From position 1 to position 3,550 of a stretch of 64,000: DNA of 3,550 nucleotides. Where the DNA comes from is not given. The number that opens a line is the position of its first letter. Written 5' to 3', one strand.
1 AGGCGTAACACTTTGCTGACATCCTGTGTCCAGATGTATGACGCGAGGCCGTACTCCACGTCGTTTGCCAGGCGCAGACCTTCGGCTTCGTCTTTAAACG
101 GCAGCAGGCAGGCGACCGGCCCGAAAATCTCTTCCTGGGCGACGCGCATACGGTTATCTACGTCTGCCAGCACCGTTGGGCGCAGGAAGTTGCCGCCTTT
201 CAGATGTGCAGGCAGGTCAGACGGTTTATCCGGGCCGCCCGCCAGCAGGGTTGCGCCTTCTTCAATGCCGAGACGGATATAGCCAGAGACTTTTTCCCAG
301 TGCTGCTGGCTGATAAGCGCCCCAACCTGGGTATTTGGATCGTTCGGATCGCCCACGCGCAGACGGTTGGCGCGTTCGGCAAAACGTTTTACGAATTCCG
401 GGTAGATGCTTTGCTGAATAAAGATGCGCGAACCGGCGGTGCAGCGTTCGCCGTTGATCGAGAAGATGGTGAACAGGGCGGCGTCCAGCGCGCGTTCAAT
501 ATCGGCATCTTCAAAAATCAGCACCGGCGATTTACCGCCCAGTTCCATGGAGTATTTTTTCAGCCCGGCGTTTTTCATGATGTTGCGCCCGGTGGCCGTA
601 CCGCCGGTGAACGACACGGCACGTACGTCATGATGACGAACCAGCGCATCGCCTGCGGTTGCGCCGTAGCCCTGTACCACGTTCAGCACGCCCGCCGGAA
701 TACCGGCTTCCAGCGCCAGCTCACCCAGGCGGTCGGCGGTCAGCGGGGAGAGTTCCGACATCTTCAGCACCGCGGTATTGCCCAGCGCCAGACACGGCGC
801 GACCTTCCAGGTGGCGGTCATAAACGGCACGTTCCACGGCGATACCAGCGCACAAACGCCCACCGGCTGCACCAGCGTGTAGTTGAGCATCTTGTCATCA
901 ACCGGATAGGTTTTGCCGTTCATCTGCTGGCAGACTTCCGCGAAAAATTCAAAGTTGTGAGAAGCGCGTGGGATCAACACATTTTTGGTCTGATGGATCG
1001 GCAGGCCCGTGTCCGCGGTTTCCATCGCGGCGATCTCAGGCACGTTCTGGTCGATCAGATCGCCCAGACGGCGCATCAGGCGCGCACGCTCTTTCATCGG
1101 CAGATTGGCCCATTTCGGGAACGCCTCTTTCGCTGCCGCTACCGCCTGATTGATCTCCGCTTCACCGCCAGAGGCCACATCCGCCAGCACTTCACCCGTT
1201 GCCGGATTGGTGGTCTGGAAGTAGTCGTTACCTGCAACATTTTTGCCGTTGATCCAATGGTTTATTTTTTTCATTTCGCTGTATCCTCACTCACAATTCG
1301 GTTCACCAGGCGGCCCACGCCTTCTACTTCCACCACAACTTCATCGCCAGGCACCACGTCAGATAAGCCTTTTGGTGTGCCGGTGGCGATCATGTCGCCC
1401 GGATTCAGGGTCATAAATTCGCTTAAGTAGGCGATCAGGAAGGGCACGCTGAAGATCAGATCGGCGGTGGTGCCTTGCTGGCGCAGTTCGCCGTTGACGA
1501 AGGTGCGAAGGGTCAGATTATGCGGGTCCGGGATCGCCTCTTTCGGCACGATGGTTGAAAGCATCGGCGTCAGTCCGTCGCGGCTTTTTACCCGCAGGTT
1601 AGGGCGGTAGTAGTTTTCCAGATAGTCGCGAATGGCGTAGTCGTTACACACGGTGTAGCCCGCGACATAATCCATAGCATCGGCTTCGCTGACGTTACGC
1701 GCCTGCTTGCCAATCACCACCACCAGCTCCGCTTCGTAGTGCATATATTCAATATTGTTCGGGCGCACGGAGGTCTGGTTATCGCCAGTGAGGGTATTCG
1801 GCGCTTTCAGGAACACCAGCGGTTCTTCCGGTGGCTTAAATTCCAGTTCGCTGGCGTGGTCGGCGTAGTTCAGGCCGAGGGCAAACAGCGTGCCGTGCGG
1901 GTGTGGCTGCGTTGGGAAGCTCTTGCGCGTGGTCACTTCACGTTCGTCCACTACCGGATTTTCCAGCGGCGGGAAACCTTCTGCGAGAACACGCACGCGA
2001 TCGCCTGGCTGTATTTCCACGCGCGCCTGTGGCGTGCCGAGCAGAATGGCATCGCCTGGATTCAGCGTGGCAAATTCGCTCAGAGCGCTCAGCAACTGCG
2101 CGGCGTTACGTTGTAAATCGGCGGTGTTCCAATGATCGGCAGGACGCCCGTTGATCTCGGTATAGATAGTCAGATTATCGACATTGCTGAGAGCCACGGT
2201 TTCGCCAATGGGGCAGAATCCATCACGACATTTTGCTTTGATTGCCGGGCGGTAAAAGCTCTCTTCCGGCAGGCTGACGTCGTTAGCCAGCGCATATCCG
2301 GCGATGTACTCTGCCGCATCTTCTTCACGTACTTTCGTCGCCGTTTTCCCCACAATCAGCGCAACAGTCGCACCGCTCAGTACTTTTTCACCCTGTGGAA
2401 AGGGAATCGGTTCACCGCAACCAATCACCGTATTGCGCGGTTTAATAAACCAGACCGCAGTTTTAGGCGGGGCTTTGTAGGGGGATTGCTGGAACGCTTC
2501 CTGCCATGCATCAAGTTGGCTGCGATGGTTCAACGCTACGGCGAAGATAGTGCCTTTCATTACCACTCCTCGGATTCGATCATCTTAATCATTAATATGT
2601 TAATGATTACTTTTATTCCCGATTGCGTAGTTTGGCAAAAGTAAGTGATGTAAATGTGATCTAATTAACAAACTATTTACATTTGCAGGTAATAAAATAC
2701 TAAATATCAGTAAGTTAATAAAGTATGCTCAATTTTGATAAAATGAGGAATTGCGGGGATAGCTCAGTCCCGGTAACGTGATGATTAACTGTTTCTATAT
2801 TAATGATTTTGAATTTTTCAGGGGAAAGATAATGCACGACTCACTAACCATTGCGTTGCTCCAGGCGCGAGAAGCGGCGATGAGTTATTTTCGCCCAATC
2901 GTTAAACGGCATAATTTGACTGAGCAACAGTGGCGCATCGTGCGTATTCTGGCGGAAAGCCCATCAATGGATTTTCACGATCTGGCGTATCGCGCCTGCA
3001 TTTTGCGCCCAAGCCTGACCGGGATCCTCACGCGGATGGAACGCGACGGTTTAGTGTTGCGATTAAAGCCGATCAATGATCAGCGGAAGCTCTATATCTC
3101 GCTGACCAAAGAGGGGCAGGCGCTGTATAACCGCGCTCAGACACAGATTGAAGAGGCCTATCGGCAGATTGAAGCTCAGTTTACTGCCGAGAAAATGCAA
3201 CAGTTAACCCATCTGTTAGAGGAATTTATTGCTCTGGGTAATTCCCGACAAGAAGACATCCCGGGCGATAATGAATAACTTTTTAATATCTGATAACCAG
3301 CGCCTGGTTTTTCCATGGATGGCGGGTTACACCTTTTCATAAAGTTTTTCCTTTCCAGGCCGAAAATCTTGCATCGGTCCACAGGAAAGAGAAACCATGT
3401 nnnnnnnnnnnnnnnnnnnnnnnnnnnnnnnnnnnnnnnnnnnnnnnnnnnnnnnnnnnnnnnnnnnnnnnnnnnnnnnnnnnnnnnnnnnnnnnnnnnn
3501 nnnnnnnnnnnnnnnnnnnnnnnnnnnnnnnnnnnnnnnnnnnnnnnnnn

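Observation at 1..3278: Window opens inside the hpa (4-hydroxyphenylacetate) catabolic cluster, abutting tsr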

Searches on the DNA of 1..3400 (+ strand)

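Call 9: search_dna_similar(query=window:1-3400:+, collection=ecoli_genomes, mode=near, max_rows=25, rows=spread)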
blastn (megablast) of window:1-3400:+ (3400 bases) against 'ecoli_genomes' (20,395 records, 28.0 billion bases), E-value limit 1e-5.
Records with a match: 5188; places in all: 5190; records where one place covers at least 80% of the query: 2069.
Genomes with a match: 5188 of 5426; with a place that covers at least 80% of the query: 2069. Places per genome that has any: lowest 1, median 1, highest 2. On chromosomes: 5187 places; on plasmids: 3.
Best place of each record, by identity: >=99% 2170; 95-99% 2710; 90-95% 307; 80-90% 1.
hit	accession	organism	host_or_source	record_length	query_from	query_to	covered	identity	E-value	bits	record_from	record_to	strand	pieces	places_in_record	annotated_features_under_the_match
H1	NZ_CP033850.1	Escherichia coli strain FDAARGOS_497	Homo sapiens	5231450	1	3400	100%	100.0%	0e+0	6279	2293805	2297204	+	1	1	hpaG: 4-hydroxyphenylacetate degradation bifunctional ... | hpaE: 5-carboxymethyl-2-hydroxymuconate semialdehyde dehydrogenase | hpaR: homoprotocatechuate degradation operon regulator HpaR | tsr: methyl-accepting chemotaxis protein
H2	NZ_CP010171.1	Escherichia coli strain H7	not applicable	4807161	1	3400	100%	97.9%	0e+0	5891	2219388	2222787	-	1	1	hpaG: 4-hydroxyphenylacetate degradation bifunctional ... | hpaE: 5-carboxymethyl-2-hydroxymuconate semialdehyde dehydrogenase | hpaR: homoprotocatechuate degradation operon regulator HpaR | tsr: methyl-accepting chemotaxis protein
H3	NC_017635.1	Escherichia coli W strain W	-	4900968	1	3400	100%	97.9%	0e+0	5880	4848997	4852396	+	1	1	hpaG: 4-hydroxyphenylacetate degradation bifunctional ... | hpaE: 5-carboxymethyl-2-hydroxymuconate semialdehyde dehydrogenase | hpaR: homoprotocatechuate degradation operon regulator HpaR | tsr: methyl-accepting chemotaxis protein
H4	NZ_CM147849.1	Escherichia coli strain 33F4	Calf of Bos taurus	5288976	1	3400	100%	97.8%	0e+0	5862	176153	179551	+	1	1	hpaG: 4-hydroxyphenylacetate degradation bifunctional ... | hpaE: 5-carboxymethyl-2-hydroxymuconate semialdehyde dehydrogenase | hpaR: homoprotocatechuate degradation operon regulator HpaR | tsr: methyl-accepting chemotaxis protein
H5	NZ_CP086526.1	Escherichia coli strain Ec-042-T20-MAC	Homo sapiens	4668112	1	3400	100%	97.7%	0e+0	5847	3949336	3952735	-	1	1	hpaG: 4-hydroxyphenylacetate degradation bifunctional ... | hpaE: 5-carboxymethyl-2-hydroxymuconate semialdehyde dehydrogenase | hpaR: homoprotocatechuate degradation operon regulator HpaR | tsr: methyl-accepting chemotaxis protein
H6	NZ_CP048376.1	Escherichia coli strain 38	environment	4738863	1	3400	100%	97.7%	0e+0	5842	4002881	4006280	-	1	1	hpaG: 4-hydroxyphenylacetate degradation bifunctional ... | hpaE: 5-carboxymethyl-2-hydroxymuconate semialdehyde dehydrogenase | hpaR: homoprotocatechuate degradation operon regulator HpaR | tsr: methyl-accepting chemotaxis protein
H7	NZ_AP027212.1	Escherichia coli strain JNE131328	Homo sapiens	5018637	1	3400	100%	97.6%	0e+0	5836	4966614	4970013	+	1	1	hpaG: 4-hydroxyphenylacetate degradation bifunctional ... | hpaE: 5-carboxymethyl-2-hydroxymuconate semialdehyde dehydrogenase | hpaR: homoprotocatechuate degradation operon regulator HpaR | tsr: methyl-accepting chemotaxis protein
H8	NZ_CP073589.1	Escherichia coli strain MFDS1006657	Beef Ribs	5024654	1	3400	100%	97.5%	0e+0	5814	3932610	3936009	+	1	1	hpaG: 4-hydroxyphenylacetate degradation bifunctional ... | hpaE: 5-carboxymethyl-2-hydroxymuconate semialdehyde dehydrogenase | hpaR: homoprotocatechuate degradation operon regulator HpaR | tsr: methyl-accepting chemotaxis protein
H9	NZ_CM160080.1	Escherichia coli strain GPEC349-628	chicken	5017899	9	3400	100%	97.7%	0e+0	5832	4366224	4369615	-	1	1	hpaG: 4-hydroxyphenylacetate degradation bifunctional ... | hpaE: 5-carboxymethyl-2-hydroxymuconate semialdehyde dehydrogenase | hpaR: homoprotocatechuate degradation operon regulator HpaR | tsr: methyl-accepting chemotaxis protein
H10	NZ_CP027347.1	Escherichia coli strain 2013C-4361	missing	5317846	9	3400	100%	97.5%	0e+0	5794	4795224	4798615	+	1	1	hpaG: 4-hydroxyphenylacetate degradation bifunctional ... | hpaE: 5-carboxymethyl-2-hydroxymuconate semialdehyde dehydrogenase | hpaR: homoprotocatechuate degradation operon regulator HpaR | tsr: methyl-accepting chemotaxis protein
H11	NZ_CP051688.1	Escherichia coli strain SCU-387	Homo sapiens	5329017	3334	3400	2%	100.0%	2e-24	124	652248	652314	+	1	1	tsr: methyl-accepting chemotaxis protein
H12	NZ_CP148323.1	Escherichia coli strain Z1323HEC0477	Homo sapiens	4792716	3334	3400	2%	100.0%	2e-24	124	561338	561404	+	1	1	tsr: methyl-accepting chemotaxis protein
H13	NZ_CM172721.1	Escherichia coli strain FCI23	Homo sapiens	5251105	3334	3400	2%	100.0%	2e-24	124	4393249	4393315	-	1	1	tsr: methyl-accepting chemotaxis protein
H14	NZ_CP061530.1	Escherichia coli strain WEM25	Beach water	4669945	3336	3400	2%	100.0%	3e-23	121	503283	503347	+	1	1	tsr: methyl-accepting chemotaxis protein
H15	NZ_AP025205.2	Escherichia coli strain 2017.04.03CC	Homo sapiens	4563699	3336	3400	2%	100.0%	3e-23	121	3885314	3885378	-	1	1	tsr: methyl-accepting chemotaxis protein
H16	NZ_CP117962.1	Escherichia coli strain JM109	Homo sapiens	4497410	3336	3400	2%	100.0%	3e-23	121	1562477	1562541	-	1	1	tsr: methyl-accepting chemotaxis protein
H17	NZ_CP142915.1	Escherichia coli strain B19374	seawater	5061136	3336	3400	2%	100.0%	3e-23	121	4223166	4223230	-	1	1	tsr: methyl-accepting chemotaxis protein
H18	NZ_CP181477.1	Escherichia coli strain C600-p2-3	conjugation assay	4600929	3336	3400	2%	100.0%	3e-23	121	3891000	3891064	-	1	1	tsr: methyl-accepting chemotaxis protein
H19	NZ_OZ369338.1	Escherichia coli strain Esc26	not applicable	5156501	3336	3400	2%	100.0%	3e-23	121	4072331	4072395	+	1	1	tsr: methyl-accepting chemotaxis protein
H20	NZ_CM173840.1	Escherichia coli strain 1403KP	Homo sapiens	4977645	3336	3400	2%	100.0%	3e-23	121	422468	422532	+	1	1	tsr: methyl-accepting chemotaxis protein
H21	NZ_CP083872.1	Escherichia coli strain NDM5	Homo sapiens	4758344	3336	3400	2%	98.5%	1e-21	115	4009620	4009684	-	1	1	tsr: methyl-accepting chemotaxis protein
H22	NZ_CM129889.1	Escherichia coli strain MB06102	seawater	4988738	3336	3400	2%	98.5%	1e-21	115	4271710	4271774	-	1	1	tsr: methyl-accepting chemotaxis protein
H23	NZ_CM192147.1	Escherichia coli strain Ec-U4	Homo sapiens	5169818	3336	3400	2%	98.5%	1e-21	115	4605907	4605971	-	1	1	tsr: methyl-accepting chemotaxis protein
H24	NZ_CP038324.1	Escherichia coli O157:H7 strain NE 1169-1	cattle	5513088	3339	3400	2%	93.7%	7e-15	94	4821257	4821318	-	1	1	tsr: methyl-accepting chemotaxis protein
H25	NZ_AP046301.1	Escherichia coli O157:H7 strain RIMD 0509939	Homo sapiens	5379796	3339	3400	2%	93.7%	7e-15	94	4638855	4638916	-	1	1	tsr: methyl-accepting chemotaxis protein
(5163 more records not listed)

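Call 11: get_annotated_region(hit=H3, flank=12000)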
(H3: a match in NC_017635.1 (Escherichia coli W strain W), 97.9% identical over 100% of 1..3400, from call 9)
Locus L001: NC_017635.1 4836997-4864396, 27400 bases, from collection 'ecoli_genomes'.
description: Escherichia coli W, complete sequence
organism: Escherichia coli W strain W (NCBI taxid 566546)
replicon: chromosome; assembly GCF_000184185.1
host: -; source: -; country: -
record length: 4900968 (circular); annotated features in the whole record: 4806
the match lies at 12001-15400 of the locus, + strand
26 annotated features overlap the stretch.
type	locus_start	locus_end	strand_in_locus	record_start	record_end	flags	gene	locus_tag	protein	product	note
CDS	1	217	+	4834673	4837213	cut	-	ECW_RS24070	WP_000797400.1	penicillin G acylase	-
CDS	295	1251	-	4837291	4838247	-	yjiA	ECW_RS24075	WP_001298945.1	GTPase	-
CDS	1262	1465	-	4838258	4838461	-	yjiX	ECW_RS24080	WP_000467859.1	YbdD/YjiX family protein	-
CDS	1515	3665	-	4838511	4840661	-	btsT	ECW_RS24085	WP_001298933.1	pyruvate/proton symporter BtsT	-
CDS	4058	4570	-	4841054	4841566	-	-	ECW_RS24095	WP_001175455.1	4-hydroxyphenylacetate 3-monooxygenase reductase subunit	-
CDS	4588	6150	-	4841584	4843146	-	hpaB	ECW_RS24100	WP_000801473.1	4-hydroxyphenylacetate 3-monooxygenase, oxygenase component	-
CDS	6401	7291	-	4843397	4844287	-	hpaA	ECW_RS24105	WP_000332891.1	4-hydroxyphenylacetate catabolism regulatory protein HpaA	-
CDS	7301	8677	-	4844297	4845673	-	hpaX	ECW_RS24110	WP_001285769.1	4-hydroxyphenylacetate permease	-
CDS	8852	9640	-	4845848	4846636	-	hpaI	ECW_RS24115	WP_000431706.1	4-hydroxy-2-oxoheptanedioate aldolase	-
CDS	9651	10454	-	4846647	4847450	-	hpaH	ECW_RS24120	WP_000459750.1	2-oxo-hept-4-ene-1,7-dioate hydratase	-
CDS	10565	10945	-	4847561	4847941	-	-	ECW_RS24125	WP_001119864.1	5-carboxymethyl-2-hydroxymuconate Delta-isomerase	-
CDS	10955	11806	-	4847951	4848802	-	hpaD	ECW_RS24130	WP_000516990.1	3,4-dihydroxyphenylacetate 2,3-dioxygenase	-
CDS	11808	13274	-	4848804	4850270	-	hpaE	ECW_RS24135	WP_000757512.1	5-carboxymethyl-2-hydroxymuconate semialdehyde dehydrogenase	-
CDS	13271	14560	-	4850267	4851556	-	hpaG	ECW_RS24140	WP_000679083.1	4-hydroxyphenylacetate degradation bifunctional isomerase/decarboxylase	-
CDS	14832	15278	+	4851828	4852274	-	hpaR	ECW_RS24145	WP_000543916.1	homoprotocatechuate degradation operon regulator HpaR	-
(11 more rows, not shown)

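Call 12: get_annotated_region(hit=H1, flank=12000)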
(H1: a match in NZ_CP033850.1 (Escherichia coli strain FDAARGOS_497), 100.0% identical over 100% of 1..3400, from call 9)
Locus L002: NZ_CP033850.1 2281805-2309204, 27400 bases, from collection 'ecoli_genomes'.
description: Escherichia coli strain FDAARGOS_497 chromosome, complete genome
organism: Escherichia coli strain FDAARGOS_497 (NCBI taxid 562)
replicon: chromosome; assembly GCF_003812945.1
host: Homo sapiens; source: UCC isolate; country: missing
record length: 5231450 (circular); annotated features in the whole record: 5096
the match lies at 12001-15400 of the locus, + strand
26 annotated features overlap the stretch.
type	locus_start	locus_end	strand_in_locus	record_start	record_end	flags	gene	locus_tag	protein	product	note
CDS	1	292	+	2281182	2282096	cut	mrr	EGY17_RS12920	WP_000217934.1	adenine/cytosine-specific restriction endonuclease Mrr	-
CDS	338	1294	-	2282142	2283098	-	yjiA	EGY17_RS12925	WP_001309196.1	GTPase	-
CDS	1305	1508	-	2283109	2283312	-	yjiX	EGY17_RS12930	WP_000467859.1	YbdD/YjiX family protein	-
CDS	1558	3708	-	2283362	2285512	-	btsT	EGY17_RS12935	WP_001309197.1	pyruvate/proton symporter BtsT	-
CDS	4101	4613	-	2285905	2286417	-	-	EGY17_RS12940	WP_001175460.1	4-hydroxyphenylacetate 3-monooxygenase reductase subunit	-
CDS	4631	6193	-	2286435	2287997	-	hpaB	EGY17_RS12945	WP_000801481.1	4-hydroxyphenylacetate 3-monooxygenase, oxygenase component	-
CDS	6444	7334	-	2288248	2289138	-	hpaA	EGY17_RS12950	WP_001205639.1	4-hydroxyphenylacetate catabolism regulatory protein HpaA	-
CDS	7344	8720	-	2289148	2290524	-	hpaX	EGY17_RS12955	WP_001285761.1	4-hydroxyphenylacetate permease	-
CDS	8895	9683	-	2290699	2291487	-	hpaI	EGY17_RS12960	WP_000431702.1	4-hydroxy-2-oxoheptanedioate aldolase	-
CDS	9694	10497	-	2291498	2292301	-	hpaH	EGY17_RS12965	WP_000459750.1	2-oxo-hept-4-ene-1,7-dioate hydratase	-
CDS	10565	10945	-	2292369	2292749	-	-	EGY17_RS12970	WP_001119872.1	5-carboxymethyl-2-hydroxymuconate Delta-isomerase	-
CDS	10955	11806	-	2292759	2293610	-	hpaD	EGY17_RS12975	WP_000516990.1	3,4-dihydroxyphenylacetate 2,3-dioxygenase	-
CDS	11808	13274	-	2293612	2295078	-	hpaE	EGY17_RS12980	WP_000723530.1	5-carboxymethyl-2-hydroxymuconate semialdehyde dehydrogenase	-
CDS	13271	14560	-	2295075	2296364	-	hpaG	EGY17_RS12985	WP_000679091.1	4-hydroxyphenylacetate degradation bifunctional isomerase/decarboxylase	-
CDS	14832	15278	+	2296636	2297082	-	hpaR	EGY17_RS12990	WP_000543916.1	homoprotocatechuate degradation operon regulator HpaR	-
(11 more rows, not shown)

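Call 26: get_annotated_region(hit=H18, flank=4000)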
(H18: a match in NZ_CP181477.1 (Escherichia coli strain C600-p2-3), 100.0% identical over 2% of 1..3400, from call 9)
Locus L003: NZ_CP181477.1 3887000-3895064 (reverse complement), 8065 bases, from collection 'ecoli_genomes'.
description: Escherichia coli strain C600-p2-3 chromosome, complete genome
organism: Escherichia coli strain C600-p2-3 (NCBI taxid 562)
replicon: chromosome; assembly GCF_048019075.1
host: -; source: conjugation assay; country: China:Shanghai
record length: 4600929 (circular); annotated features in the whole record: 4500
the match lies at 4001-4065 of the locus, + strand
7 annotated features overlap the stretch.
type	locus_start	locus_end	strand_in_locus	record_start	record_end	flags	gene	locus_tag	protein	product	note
CDS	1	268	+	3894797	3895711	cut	mrr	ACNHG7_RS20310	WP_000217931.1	adenine/cytosine-specific restriction endonuclease Mrr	-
CDS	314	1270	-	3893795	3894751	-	yjiA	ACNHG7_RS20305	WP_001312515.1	GTPase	-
CDS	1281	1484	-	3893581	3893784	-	yjiX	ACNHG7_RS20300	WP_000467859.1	YbdD/YjiX family protein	-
CDS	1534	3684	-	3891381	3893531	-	btsT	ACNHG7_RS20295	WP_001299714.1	pyruvate/proton symporter BtsT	-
CDS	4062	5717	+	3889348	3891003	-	tsr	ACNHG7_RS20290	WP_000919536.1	methyl-accepting chemotaxis protein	-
CDS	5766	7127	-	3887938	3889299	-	lgoT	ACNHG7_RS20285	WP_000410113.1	MFS transporter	-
CDS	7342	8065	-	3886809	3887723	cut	lgoR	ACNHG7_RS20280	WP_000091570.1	GntR family transcriptional regulator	-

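Call 44: search_dna_similar(query=window:2561-2831:+, collection=ecoli_genomes, mode=near, max_rows=16, rows=spread)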
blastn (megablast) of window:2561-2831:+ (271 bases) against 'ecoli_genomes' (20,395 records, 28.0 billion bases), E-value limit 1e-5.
Records with a match: 2072; places in all: 2072; records where one place covers at least 80% of the query: 2071.
Genomes with a match: 2072 of 5426; with a place that covers at least 80% of the query: 2071. Places per genome that has any: lowest 1, median 1, highest 1. On chromosomes: 2070 places; on plasmids: 2.
Best place of each record, by identity: >=99% 156; 95-99% 1124; 90-95% 791; 80-90% 1.
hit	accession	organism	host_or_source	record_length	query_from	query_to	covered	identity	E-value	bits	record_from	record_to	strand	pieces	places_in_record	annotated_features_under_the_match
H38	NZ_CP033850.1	Escherichia coli strain FDAARGOS_497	Homo sapiens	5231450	1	271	100%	100.0%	7e-139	501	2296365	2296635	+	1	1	none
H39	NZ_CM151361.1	Escherichia coli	Homo sapiens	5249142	1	271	100%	99.6%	3e-137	496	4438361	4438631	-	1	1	none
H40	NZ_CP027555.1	Escherichia coli strain 2013C-3513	Homo sapiens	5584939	1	271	100%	95.6%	7e-119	435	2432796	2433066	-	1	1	none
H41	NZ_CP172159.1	Escherichia coli strain GF54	chicken meat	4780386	1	271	100%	95.6%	7e-119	435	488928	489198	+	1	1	none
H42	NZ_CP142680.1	Escherichia coli strain FG31-1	goose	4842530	1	271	100%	95.6%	7e-119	435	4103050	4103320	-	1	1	none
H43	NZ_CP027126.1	Escherichia coli strain AR_0374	missing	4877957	1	271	100%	95.2%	3e-117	429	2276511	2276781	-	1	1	none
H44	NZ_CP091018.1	Escherichia coli strain STEC307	mutton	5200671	1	271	100%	95.2%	3e-117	429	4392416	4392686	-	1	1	none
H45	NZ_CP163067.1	Escherichia coli strain W137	Homo sapiens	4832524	1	271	100%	95.2%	3e-117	429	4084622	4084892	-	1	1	none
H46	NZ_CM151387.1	Escherichia coli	Homo sapiens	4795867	1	271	100%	95.2%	3e-117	429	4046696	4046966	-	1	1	none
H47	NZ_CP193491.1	Escherichia coli O103 strain WL1467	Comminuted pork product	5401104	1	271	100%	95.2%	3e-117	429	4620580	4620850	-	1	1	none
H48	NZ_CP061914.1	Escherichia coli strain SMBL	Goat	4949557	1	271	100%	94.8%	2e-115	424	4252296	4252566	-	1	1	none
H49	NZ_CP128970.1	Escherichia coli strain TUM1886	missing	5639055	1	271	100%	94.8%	2e-115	424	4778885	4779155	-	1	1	none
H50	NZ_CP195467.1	Escherichia coli strain 22AR0322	Homo sapiens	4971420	1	271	100%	94.8%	2e-115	424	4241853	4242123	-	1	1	none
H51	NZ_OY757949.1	Escherichia coli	-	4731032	1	271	100%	94.8%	2e-115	424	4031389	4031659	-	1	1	none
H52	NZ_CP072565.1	Escherichia coli strain WG5::PA8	missing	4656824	1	271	100%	94.5%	7e-114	418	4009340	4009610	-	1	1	none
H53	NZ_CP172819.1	Escherichia coli strain BS-04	Gallus gallus domesticus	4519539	65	271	76%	82.3%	2e-39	171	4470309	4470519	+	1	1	none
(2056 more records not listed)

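Call 45: get_annotated_region(hit=H40, flank=30)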
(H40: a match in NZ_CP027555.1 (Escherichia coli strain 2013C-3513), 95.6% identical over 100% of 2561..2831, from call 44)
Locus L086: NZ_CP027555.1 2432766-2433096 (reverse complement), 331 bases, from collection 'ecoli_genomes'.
description: Escherichia coli strain 2013C-3513 chromosome, complete genome
organism: Escherichia coli strain 2013C-3513 (NCBI taxid 562)
replicon: chromosome; assembly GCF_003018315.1
host: Homo sapiens; source: missing; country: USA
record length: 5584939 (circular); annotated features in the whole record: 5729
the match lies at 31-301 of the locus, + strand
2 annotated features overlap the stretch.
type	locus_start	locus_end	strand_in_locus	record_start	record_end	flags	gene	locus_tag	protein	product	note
CDS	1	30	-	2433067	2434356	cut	hpaG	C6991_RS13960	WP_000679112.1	4-hydroxyphenylacetate degradation bifunctional isomerase/decarboxylase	-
CDS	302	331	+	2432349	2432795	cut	hpaR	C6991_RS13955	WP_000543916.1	homoprotocatechuate degradation operon regulator HpaR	-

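Call 46: get_annotated_region(hit=H52, flank=30)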
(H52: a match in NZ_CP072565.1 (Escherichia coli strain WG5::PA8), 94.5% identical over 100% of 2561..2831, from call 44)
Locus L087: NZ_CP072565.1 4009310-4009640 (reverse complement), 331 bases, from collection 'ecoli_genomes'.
description: Escherichia coli strain WG5::PA8 chromosome, complete genome
organism: Escherichia coli strain WG5::PA8 (NCBI taxid 562)
replicon: chromosome; assembly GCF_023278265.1
host: -; source: missing; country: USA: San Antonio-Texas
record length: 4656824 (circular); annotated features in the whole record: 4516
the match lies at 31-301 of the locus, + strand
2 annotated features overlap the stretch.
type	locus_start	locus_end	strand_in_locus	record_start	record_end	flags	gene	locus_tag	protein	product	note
CDS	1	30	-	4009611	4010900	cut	hpaG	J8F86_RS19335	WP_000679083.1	4-hydroxyphenylacetate degradation bifunctional isomerase/decarboxylase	-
CDS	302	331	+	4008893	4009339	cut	hpaR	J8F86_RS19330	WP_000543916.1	homoprotocatechuate degradation operon regulator HpaR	-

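Call 47: get_annotated_region(hit=H53, flank=150)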
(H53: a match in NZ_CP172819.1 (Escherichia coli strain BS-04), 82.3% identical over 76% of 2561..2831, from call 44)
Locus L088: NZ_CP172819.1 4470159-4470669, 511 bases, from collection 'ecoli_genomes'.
description: Escherichia coli strain BS-04 chromosome, complete genome
organism: Escherichia coli strain BS-04 (NCBI taxid 562)
replicon: chromosome; assembly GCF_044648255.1
host: Gallus gallus domesticus; source: Broiler stool, week 4; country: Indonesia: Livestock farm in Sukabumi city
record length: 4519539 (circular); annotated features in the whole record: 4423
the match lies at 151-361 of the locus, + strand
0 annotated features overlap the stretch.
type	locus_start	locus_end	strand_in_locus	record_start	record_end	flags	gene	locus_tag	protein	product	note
